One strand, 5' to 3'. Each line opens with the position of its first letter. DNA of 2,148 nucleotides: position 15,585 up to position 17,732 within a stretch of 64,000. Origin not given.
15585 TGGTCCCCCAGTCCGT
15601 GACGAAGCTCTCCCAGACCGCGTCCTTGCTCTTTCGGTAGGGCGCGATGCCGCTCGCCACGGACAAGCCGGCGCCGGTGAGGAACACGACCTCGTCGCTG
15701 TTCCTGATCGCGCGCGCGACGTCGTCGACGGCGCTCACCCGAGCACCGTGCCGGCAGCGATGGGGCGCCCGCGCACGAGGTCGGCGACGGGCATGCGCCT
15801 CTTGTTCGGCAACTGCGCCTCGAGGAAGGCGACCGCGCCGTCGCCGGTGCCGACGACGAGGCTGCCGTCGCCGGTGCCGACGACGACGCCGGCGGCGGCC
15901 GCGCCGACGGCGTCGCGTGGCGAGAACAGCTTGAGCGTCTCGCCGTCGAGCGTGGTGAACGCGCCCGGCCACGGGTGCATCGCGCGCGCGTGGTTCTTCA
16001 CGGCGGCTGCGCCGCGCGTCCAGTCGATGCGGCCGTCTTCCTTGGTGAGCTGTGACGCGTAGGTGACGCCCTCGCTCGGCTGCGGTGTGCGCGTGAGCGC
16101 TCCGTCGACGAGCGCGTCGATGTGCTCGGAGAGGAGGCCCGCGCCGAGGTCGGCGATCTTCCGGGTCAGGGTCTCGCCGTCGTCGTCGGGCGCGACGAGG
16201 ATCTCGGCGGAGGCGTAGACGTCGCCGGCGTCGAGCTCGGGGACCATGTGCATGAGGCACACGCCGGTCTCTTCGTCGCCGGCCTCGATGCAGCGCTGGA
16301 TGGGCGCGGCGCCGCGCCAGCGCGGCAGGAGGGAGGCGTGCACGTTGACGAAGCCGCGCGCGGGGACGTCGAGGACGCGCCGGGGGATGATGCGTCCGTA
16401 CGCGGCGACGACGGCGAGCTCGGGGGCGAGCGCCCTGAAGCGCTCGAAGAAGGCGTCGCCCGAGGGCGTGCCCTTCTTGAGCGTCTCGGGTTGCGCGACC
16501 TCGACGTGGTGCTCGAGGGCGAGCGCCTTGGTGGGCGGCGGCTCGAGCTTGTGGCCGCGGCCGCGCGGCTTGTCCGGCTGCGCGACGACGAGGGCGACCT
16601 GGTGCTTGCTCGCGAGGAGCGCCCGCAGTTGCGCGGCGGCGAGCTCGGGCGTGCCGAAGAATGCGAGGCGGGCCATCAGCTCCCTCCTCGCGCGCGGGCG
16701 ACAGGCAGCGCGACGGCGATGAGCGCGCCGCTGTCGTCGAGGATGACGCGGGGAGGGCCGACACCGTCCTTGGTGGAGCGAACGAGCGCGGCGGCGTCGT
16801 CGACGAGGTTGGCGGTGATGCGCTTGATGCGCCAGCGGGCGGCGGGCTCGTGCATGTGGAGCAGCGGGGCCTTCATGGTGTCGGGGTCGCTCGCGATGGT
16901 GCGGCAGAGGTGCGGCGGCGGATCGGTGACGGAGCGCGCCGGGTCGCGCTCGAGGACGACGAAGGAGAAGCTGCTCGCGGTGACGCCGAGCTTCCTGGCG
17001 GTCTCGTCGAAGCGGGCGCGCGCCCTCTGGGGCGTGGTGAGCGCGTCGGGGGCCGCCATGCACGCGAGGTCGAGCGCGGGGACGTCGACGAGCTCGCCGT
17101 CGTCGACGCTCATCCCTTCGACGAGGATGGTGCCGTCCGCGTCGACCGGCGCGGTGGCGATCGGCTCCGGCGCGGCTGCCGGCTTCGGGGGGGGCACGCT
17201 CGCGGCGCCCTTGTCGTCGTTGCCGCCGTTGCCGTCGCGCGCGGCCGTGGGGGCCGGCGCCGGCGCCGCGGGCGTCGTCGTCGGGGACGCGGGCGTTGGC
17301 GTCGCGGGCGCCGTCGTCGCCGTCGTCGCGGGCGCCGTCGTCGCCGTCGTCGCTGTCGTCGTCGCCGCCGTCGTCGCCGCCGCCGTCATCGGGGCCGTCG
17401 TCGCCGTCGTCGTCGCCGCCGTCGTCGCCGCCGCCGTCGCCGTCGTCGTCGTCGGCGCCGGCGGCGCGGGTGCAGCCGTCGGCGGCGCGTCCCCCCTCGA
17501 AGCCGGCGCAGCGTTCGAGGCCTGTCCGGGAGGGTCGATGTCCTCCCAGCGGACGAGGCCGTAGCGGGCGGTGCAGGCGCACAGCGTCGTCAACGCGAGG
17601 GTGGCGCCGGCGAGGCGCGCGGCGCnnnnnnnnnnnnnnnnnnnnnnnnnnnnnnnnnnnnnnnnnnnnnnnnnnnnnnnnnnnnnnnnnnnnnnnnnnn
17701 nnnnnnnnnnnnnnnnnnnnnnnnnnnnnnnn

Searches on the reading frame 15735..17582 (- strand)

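Call 55: search_protein_families(library=pfam, proteins=[window:15735-17582:-], max_evalue=0.001)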
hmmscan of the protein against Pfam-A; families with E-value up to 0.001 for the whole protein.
window:15735-17582:- (615 aa): 2 families
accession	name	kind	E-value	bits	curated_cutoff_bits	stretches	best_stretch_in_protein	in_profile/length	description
PF00551.24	Formyl_trans_N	-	1e-38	133.4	26.1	1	305-486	2-179/181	Formyl transferase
PF02911.23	Formyl_trans_C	-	2.1e-22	79.6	21.1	1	512-606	2-99/100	Formyl transferase, C-terminal domain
